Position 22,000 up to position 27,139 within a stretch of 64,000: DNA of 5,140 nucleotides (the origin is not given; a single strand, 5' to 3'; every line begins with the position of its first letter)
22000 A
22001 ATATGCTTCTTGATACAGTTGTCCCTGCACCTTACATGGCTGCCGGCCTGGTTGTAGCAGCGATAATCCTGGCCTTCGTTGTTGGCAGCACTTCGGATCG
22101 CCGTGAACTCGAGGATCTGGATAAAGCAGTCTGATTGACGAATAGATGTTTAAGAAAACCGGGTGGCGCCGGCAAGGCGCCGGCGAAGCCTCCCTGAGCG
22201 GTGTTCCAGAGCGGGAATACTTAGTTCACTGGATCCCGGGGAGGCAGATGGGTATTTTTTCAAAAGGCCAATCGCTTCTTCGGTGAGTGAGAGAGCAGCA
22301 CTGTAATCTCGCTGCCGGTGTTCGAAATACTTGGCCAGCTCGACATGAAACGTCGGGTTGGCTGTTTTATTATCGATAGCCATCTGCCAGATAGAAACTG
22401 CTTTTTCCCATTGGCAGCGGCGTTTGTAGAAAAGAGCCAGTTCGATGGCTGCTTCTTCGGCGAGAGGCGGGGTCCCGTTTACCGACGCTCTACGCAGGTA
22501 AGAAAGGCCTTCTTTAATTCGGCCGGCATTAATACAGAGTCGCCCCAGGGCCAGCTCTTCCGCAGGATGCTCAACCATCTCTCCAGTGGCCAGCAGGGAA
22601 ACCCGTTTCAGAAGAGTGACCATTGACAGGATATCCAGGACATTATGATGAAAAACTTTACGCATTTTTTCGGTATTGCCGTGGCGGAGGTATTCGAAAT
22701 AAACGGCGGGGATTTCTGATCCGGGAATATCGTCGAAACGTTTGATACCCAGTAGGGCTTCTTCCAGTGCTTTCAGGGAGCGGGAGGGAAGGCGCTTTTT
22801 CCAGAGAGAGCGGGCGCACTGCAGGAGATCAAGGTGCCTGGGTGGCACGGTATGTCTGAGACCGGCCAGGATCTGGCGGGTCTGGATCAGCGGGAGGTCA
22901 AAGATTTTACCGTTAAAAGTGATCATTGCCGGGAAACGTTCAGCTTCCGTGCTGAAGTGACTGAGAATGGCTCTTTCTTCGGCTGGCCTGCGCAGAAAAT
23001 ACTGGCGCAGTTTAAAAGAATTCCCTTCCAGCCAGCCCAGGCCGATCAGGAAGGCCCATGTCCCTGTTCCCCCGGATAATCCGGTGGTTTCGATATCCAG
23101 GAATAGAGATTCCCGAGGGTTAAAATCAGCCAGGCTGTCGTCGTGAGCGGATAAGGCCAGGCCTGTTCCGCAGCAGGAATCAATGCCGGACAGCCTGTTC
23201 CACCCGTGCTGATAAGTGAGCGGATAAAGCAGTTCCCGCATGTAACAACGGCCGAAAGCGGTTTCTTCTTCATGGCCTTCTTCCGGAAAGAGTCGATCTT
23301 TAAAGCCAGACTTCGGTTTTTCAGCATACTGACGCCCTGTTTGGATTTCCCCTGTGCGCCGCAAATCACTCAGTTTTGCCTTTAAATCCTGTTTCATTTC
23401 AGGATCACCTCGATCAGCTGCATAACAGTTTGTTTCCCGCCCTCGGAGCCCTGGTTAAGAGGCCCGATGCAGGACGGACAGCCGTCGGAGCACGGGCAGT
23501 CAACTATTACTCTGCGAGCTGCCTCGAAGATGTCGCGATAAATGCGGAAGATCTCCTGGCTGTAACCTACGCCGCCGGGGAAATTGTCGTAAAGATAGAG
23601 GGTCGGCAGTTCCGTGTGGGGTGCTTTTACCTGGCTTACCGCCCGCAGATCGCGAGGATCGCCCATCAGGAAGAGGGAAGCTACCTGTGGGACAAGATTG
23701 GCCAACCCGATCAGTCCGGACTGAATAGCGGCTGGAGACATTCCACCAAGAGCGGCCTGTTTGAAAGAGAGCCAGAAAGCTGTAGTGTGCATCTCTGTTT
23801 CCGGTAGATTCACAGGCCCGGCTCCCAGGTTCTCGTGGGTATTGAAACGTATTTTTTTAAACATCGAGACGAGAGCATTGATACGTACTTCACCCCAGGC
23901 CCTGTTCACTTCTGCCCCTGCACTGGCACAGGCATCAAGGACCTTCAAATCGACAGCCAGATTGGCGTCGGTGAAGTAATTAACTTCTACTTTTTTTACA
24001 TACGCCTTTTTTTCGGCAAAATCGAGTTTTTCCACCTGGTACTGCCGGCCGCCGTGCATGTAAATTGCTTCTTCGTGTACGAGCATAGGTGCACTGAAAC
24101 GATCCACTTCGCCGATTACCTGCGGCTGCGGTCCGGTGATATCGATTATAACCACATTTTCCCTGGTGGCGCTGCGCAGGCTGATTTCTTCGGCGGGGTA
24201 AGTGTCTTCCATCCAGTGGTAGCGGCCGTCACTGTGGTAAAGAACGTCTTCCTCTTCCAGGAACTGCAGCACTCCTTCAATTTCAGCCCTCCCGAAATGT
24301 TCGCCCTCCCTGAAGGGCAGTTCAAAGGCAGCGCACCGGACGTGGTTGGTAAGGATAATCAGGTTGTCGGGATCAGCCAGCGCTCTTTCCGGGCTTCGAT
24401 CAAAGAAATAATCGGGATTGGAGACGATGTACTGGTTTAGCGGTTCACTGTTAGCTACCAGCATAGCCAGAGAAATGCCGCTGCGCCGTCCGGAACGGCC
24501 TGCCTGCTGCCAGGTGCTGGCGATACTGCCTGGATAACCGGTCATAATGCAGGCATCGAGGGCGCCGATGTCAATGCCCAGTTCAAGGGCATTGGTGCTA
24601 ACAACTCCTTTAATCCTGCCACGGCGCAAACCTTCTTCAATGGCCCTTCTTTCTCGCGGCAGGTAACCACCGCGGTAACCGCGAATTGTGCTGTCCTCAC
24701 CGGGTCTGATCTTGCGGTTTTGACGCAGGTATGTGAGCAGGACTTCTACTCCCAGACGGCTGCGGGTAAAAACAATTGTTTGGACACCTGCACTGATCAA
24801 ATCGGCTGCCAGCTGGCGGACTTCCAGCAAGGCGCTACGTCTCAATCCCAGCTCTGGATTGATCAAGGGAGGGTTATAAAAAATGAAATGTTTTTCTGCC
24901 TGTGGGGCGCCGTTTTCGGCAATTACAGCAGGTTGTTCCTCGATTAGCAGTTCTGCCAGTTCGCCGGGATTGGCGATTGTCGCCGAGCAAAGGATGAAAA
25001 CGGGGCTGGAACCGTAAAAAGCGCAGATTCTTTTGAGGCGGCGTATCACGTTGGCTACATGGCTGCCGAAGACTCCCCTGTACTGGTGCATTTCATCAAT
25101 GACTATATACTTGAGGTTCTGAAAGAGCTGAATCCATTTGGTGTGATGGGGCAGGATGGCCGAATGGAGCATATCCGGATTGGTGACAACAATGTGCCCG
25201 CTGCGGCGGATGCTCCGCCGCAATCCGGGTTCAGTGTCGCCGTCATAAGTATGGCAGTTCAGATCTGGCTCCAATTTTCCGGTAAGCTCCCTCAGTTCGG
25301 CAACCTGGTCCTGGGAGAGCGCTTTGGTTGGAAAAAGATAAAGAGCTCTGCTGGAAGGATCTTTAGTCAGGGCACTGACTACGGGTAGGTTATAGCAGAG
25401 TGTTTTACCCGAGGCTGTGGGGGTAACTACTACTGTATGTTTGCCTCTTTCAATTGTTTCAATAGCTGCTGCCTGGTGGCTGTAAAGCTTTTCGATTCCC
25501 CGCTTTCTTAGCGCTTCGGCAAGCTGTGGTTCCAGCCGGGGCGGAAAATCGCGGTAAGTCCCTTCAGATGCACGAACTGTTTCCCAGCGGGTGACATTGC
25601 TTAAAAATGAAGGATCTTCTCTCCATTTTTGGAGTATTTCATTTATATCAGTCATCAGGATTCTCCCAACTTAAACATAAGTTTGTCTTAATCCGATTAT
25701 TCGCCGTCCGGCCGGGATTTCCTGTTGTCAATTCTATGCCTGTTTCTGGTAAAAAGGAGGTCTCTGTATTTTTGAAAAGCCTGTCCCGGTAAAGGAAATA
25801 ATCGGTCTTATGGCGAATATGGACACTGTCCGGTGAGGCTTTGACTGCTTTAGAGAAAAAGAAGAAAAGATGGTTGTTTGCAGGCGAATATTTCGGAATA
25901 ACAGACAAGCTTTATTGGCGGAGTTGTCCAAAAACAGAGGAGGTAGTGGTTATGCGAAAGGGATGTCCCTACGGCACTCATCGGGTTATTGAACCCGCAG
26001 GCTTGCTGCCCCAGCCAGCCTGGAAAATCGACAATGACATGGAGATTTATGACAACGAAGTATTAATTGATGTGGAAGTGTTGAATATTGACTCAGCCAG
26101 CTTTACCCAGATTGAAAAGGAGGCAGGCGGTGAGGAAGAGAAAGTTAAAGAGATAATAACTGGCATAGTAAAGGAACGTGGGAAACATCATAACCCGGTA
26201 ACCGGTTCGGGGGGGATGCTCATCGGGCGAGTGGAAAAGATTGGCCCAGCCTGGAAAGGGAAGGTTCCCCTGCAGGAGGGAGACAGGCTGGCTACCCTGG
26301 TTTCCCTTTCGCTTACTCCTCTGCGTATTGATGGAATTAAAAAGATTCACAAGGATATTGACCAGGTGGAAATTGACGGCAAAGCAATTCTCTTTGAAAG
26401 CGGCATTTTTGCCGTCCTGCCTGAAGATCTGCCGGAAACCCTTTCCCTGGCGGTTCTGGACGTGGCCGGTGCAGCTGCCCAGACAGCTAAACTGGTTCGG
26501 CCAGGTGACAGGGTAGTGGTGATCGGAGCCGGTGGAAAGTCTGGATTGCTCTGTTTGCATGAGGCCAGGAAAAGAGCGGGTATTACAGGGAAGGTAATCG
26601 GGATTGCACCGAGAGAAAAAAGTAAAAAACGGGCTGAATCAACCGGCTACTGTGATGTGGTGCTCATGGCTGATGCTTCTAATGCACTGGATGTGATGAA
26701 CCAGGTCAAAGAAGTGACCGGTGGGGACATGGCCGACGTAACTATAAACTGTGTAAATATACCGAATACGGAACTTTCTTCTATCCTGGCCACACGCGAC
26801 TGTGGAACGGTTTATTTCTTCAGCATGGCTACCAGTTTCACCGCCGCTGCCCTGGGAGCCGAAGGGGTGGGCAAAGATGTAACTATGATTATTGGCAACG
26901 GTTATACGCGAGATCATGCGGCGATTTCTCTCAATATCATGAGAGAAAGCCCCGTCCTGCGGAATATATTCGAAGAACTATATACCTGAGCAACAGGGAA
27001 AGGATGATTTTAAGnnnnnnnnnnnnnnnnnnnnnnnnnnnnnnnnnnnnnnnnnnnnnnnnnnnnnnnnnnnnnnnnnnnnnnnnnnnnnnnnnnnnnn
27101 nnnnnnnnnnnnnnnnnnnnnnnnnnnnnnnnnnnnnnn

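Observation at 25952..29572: Partial lysine-fermentation cluster carrying both the ammonia-lyase and a class-III aminotransferase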

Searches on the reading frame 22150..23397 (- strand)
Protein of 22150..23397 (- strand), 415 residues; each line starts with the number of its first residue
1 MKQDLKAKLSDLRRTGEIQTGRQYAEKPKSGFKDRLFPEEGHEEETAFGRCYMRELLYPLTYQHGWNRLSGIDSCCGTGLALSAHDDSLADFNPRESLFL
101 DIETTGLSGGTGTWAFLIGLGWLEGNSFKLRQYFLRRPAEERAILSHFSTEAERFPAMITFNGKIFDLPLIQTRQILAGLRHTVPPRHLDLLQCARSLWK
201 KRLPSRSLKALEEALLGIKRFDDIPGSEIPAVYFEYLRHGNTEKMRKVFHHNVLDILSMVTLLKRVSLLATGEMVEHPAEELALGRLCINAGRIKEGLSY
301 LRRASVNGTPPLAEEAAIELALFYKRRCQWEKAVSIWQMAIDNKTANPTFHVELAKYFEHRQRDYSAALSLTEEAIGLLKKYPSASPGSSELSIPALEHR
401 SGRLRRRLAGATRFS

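Call 4: search_protein_families(library=pfam, proteins=[window:22150-23397:-])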
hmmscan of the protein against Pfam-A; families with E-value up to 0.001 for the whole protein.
window:22150-23397:- (415 aa): 3 families
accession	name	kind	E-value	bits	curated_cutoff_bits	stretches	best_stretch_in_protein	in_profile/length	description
PF13482.12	RNase_H_2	-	1.2e-39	136.3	22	1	98-265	1-163/165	RNase_H superfamily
PF13428.12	TPR_14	-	0.00012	22.9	23.5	0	280-317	3-41/44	Tetratricopeptide repeat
PF10108.15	DNA_pol_B_exo2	-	0.0002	21.5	24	1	127-181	24-78/213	Predicted 3'-5' exonuclease related to the exonuclease domain of PolB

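Call 5: search_protein_families(library=ncbifam, proteins=[window:22150-23397:-])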
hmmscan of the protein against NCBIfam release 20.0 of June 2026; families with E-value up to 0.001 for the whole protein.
window:22150-23397:- (415 aa): 0 families

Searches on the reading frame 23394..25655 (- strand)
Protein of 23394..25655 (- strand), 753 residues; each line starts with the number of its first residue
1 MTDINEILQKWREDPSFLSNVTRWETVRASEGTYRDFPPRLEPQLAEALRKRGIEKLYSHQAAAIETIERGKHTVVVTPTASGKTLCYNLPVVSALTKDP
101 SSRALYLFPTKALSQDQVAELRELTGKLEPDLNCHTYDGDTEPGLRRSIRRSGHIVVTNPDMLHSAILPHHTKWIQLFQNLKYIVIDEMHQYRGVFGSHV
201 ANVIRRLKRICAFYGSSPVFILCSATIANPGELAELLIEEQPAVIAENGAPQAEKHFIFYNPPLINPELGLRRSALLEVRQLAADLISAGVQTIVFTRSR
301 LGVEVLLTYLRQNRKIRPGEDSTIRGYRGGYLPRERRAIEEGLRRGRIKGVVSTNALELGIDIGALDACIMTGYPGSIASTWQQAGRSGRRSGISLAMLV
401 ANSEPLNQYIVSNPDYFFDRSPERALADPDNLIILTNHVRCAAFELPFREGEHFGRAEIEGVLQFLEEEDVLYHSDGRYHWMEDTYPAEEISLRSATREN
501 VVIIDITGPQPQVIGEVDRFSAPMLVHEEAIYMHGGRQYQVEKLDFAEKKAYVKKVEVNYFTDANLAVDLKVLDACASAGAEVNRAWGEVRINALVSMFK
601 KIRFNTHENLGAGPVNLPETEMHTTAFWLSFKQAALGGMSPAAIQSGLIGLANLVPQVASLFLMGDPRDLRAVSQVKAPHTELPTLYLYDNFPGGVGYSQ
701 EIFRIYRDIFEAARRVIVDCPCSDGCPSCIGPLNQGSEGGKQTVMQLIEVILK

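Call 4: search_protein_families(library=pfam, proteins=[window:23394-25655:-])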
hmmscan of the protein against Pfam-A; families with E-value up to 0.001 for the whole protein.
window:23394-25655:- (753 aa): 5 families
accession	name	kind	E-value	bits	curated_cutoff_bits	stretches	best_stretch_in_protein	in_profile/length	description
PF00270.35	DEAD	-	4.2e-35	121.4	26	1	59-228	2-161/167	DEAD/DEAH box helicase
PF09369.15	MZB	-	4.7e-19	69.3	24.2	1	652-730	2-80/80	MrfA Zn-binding domain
PF00271.37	Helicase_C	-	6.7e-15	55.7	23.5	1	286-391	9-109/110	Helicase conserved C-terminal domain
PF04851.21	ResIII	-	4.4e-11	43.4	22.5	1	56-206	3-149/164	Type III restriction enzyme, res subunit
PF22982.3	WHD_HRQ1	-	2.1e-10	41.9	27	1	428-496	2-70/70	ATP-dependent helicase HRQ1, winged helix domain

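Call 5: search_protein_families(library=ncbifam, proteins=[window:23394-25655:-])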
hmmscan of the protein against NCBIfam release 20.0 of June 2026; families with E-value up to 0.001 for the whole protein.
window:23394-25655:- (753 aa): 24 families
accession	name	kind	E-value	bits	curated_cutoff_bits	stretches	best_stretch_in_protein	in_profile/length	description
TIGR03817.1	DECH_helic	hypoth_equivalog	2.3e-197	657.7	874.1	1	24-733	4-717/742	helicase/secretion neighborhood putative DEAH-box helicase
TIGR04121.1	DEXH_lig_assoc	equivalog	4.3e-42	143.8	850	1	50-400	8-356/804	ligase-associated DNA damage response DEXH box helicase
NF010338.0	PRK13767.1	equivalog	6.4e-35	120.6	849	1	53-391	30-385/877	ATP-dependent helicase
NF001308.0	PRK00254.1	equivalog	5e-23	81.2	1216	1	42-304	9-252/720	ATP-dependent DNA helicase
NF002654.0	PRK02362.1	equivalog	8.5e-21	73.9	887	1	42-303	9-256/739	ATP-dependent DNA helicase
NF007284.0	PRK09751.1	equivalog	1.1e-20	72.6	1496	2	325-395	353-424/1538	ATP-dependent helicase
NF002251.0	PRK01172.1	equivalog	8.4e-18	63.9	891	1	56-311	22-257/674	ATP-dependent DNA helicase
NF040935.1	helicase_Hel308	equivalog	9e-17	60.4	1200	1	42-239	12-193/704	ATP-dependent DNA helicase Hel308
NF010337.0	PRK13766.1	equivalog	1.1e-16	60.2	610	2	61-195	21-147/781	Hef nuclease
NF041063.1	DpdF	equivalog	6.1e-16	58.2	550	1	65-227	152-322/813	protein DpdF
TIGR01389.1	recQ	equivalog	1.8e-14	53.1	640.2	1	53-401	10-328/591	DNA helicase RecQ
TIGR00614.1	recQ_fam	subfamily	4.4e-12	45.5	219.8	2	53-123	8-73/470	RecQ family ATP-dependent DNA helicase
NF008744.0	PRK11776.1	equivalog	3.9e-11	42.2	524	1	41-207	11-175/460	ATP-dependent RNA helicase DbpA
NF008279.0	PRK11057.1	equivalog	6.4e-11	41.4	1015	2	53-122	22-86/608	ATP-dependent DNA helicase RecQ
NF053631.1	RNA_helic_CshA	equivalog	1.9e-10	40.2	646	1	41-190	6-151/434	degradosome RNA helicase CshA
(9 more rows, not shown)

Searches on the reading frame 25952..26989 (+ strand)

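Call 4: search_protein_families(library=pfam, proteins=[window:25952-26989:+])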
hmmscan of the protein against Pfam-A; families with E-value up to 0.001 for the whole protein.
window:25952-26989:+ (345 aa): 1 family
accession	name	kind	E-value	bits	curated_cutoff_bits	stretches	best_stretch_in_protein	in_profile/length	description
PF00107.32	ADH_zinc_N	-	8.1e-11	42.4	31.8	1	207-292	11-90/129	Zinc-binding dehydrogenase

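Call 5: search_protein_families(library=ncbifam, proteins=[window:25952-26989:+])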
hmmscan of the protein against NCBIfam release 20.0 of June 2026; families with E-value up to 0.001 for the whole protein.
window:25952-26989:+ (345 aa): 4 families
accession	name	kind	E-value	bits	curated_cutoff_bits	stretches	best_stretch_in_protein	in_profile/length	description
NF052381.1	Lys_ferment_KDD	equivalog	4.5e-83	277.5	200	1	8-183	1-178/178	L-erythro-3,5-diaminohexanoate dehydrogenase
TIGR03451.1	mycoS_dep_FDH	equivalog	1.3e-08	34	512.9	1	166-289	159-274/358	S-(hydroxymethyl)mycothiol dehydrogenase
NF041097.1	keto_inos_dh_IolM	equivalog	8.9e-08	31.2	450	1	178-280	200-299/389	scyllo-inosose 3-dehydrogenase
TIGR03989.1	Rxyl_3153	subfamily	5.4e-07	29.2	440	1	168-293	171-289/370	NDMA-dependent alcohol dehydrogenase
